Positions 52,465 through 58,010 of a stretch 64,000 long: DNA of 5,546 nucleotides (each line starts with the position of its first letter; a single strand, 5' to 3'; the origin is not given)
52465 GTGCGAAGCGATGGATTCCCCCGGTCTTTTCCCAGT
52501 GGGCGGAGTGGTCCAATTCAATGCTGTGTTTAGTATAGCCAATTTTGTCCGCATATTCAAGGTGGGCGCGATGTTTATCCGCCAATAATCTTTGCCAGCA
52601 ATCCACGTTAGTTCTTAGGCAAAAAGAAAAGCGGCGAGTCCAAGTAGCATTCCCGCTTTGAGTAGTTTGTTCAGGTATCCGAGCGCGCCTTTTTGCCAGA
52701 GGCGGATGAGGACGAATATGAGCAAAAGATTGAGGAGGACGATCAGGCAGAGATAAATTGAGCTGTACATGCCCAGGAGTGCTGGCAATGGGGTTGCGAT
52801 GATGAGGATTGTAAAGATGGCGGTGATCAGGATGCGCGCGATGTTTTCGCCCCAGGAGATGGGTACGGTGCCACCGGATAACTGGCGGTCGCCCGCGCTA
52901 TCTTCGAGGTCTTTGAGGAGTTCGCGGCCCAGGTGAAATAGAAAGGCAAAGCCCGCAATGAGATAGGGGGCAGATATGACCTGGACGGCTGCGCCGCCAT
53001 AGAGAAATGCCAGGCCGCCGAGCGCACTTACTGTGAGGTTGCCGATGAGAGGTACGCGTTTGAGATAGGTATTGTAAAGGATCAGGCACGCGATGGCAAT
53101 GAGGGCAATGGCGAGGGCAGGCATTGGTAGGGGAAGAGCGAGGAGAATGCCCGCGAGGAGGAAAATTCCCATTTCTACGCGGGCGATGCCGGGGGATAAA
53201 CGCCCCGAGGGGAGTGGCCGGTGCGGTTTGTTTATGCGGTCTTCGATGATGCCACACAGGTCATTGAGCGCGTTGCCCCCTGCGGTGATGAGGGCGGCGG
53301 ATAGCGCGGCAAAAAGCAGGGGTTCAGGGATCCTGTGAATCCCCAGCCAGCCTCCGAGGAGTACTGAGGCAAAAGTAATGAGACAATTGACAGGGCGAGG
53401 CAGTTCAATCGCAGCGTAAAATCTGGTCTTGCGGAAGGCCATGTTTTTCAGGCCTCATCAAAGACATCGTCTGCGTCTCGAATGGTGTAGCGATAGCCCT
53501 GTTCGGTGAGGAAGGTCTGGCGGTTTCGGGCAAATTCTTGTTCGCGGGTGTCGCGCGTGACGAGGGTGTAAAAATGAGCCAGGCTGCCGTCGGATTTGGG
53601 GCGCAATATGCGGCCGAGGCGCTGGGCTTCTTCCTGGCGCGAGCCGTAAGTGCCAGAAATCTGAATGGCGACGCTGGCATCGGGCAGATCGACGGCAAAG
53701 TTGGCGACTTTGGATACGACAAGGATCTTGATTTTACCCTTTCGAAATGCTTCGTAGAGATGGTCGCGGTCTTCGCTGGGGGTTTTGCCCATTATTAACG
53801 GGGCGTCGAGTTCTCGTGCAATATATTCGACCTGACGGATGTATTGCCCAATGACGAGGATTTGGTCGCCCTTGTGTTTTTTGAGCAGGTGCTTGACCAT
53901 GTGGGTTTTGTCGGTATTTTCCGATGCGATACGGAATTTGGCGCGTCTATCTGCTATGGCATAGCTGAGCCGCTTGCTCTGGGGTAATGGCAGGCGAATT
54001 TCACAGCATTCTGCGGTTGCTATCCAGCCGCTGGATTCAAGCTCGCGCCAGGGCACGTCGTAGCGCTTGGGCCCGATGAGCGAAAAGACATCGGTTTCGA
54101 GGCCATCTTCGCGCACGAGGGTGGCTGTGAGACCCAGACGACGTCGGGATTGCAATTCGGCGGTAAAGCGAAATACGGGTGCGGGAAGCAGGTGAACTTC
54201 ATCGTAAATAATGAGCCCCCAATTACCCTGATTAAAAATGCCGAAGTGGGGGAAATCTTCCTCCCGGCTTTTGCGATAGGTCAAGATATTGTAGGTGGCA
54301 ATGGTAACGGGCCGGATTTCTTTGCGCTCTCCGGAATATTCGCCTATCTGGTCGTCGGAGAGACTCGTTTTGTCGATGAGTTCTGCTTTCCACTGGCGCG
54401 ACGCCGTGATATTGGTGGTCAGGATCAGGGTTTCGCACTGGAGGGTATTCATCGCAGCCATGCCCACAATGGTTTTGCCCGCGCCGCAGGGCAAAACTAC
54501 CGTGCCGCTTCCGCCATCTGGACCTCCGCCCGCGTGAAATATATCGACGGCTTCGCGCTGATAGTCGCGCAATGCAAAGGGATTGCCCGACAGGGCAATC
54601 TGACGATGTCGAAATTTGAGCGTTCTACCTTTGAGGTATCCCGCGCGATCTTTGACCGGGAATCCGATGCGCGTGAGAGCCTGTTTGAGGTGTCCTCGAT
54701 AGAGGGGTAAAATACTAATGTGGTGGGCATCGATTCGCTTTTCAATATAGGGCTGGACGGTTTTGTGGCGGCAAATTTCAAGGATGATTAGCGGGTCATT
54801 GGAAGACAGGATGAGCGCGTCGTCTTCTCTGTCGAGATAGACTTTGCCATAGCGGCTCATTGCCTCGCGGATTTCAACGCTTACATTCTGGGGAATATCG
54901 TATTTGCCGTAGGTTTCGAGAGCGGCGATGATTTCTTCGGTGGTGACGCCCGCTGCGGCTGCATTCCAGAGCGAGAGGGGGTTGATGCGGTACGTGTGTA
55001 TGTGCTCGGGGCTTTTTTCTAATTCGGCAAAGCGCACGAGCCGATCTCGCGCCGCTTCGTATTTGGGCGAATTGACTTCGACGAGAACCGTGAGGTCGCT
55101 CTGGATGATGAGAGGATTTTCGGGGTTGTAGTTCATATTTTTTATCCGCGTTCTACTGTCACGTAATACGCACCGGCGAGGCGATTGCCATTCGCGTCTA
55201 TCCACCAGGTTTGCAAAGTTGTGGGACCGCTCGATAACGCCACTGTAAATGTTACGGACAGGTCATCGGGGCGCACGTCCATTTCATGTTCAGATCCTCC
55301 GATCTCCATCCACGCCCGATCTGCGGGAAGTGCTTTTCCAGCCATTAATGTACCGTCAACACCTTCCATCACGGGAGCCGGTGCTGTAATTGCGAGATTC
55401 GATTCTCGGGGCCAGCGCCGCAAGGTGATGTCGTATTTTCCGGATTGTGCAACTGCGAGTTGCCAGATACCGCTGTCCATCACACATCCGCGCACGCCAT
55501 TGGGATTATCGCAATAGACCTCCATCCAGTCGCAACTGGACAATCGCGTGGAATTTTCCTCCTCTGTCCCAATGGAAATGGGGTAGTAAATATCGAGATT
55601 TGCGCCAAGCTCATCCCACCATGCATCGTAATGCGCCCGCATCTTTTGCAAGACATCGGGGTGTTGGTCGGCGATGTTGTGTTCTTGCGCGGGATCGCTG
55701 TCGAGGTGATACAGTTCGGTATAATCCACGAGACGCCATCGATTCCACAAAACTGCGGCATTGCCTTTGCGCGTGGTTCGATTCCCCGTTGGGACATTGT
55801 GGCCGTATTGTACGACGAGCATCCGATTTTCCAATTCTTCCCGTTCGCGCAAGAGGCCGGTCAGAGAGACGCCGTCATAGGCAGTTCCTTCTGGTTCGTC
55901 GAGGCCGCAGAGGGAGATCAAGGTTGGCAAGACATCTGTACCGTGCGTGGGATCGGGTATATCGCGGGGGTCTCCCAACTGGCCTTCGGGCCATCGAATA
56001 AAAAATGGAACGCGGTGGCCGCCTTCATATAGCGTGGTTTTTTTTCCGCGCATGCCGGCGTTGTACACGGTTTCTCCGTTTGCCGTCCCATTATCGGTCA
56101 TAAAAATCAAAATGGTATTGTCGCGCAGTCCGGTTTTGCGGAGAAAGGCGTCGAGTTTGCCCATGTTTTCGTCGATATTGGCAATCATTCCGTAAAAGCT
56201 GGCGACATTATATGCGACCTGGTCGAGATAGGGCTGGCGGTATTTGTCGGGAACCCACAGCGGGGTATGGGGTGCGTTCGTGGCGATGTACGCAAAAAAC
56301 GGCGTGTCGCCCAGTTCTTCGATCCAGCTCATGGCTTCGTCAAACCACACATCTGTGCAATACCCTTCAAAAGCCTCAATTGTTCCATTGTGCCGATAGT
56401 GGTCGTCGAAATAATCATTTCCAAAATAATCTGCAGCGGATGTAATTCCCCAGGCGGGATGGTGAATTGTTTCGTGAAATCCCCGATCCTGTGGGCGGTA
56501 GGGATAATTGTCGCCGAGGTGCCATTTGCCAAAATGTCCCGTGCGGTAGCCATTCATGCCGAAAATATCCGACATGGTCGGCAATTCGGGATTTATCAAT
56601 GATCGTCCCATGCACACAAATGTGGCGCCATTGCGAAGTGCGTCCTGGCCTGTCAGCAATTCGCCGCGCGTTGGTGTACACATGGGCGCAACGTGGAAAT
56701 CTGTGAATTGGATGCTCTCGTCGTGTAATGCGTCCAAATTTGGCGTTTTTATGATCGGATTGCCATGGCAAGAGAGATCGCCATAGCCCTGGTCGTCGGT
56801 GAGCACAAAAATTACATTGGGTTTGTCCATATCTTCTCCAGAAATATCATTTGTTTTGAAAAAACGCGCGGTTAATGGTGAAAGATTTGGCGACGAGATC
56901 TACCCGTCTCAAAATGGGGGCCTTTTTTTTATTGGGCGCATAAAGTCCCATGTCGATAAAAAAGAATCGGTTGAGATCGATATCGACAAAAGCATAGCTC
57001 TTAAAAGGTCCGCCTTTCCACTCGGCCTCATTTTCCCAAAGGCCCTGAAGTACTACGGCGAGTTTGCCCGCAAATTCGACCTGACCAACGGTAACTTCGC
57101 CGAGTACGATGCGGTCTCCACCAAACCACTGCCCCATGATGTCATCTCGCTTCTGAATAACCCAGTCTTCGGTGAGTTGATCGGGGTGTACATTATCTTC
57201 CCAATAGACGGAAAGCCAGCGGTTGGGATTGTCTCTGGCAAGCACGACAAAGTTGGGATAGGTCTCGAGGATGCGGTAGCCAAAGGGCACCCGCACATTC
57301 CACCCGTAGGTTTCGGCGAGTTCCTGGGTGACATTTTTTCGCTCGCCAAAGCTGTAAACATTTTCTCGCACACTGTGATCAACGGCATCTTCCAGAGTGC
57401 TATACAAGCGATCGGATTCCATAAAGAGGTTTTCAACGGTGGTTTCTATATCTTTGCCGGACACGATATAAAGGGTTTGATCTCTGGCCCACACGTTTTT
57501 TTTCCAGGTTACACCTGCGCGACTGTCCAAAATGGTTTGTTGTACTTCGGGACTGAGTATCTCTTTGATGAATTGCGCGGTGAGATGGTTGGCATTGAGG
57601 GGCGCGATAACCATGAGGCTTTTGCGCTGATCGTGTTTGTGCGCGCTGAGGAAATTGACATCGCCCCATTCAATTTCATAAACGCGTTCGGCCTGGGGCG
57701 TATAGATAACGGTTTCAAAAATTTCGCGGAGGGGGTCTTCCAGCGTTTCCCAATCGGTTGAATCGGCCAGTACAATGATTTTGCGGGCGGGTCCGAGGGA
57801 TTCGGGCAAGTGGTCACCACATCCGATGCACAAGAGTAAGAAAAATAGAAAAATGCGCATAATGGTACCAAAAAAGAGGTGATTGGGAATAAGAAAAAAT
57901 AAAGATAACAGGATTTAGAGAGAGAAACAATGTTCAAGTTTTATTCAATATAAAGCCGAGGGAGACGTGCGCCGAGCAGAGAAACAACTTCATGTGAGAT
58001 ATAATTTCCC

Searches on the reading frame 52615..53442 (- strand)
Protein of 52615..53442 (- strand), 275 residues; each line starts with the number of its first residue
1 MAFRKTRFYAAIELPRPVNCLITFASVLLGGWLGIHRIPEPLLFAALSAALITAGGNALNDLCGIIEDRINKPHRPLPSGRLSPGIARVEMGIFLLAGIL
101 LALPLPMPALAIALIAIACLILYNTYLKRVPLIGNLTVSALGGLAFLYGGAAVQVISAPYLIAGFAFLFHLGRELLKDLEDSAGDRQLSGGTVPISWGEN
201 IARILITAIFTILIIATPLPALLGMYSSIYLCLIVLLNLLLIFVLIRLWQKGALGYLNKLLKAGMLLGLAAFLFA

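Call 45: search_protein_families(library=pfam, proteins=[window:52615-53442:-], max_evalue=0.0001)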
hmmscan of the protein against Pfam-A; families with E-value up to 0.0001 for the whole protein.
window:52615-53442:- (275 aa): 1 family
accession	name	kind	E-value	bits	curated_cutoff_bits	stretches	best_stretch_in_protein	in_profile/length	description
PF01040.23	UbiA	-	4.3e-38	131.5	34.2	1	25-252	3-235/250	UbiA prenyltransferase family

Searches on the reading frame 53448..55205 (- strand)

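Call 45: search_protein_families(library=pfam, proteins=[window:53448-55205:-], max_evalue=0.0001)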
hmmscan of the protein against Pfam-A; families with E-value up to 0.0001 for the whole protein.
window:53448-55205:- (585 aa): 4 families
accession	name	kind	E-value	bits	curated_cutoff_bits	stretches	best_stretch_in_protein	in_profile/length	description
PF16203.11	ERCC3_RAD25_C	-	9e-46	156.6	27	1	389-575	1-194/248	ERCC3/RAD25/XPB C-terminal helicase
PF13625.11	Helicase_C_3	-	4.1e-37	127.4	34.2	1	32-158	1-124/125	Helicase conserved C-terminal domain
PF00271.37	Helicase_C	-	4.5e-17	62.7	23.5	1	433-536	2-109/110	Helicase conserved C-terminal domain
PF04851.21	ResIII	-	2.4e-15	57.3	22.5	1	211-364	3-163/164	Type III restriction enzyme, res subunit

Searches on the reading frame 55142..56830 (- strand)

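Call 45: search_protein_families(library=pfam, proteins=[window:55142-56830:-], max_evalue=0.0001)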
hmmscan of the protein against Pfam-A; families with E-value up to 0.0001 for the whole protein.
window:55142-56830:- (562 aa): 2 families
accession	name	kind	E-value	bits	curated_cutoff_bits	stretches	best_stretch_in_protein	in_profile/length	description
PF00884.28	Sulfatase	-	1.7e-54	185.7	25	1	4-309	1-300/301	Sulfatase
PF16347.10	SGSH_C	-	8.1e-09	36.2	29.3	1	264-390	8-135/154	N-sulphoglucosamine sulphohydrolase, C-terminal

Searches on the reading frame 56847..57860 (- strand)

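Call 45: search_protein_families(library=pfam, proteins=[window:56847-57860:-], max_evalue=0.0001)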
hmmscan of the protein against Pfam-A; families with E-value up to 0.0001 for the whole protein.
window:56847-57860:- (337 aa): 1 family
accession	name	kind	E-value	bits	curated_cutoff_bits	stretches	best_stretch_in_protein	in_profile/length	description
PF16125.10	DUF4837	-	4.6e-36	124.8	25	1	21-323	1-292/295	Domain of unknown function (DUF4837)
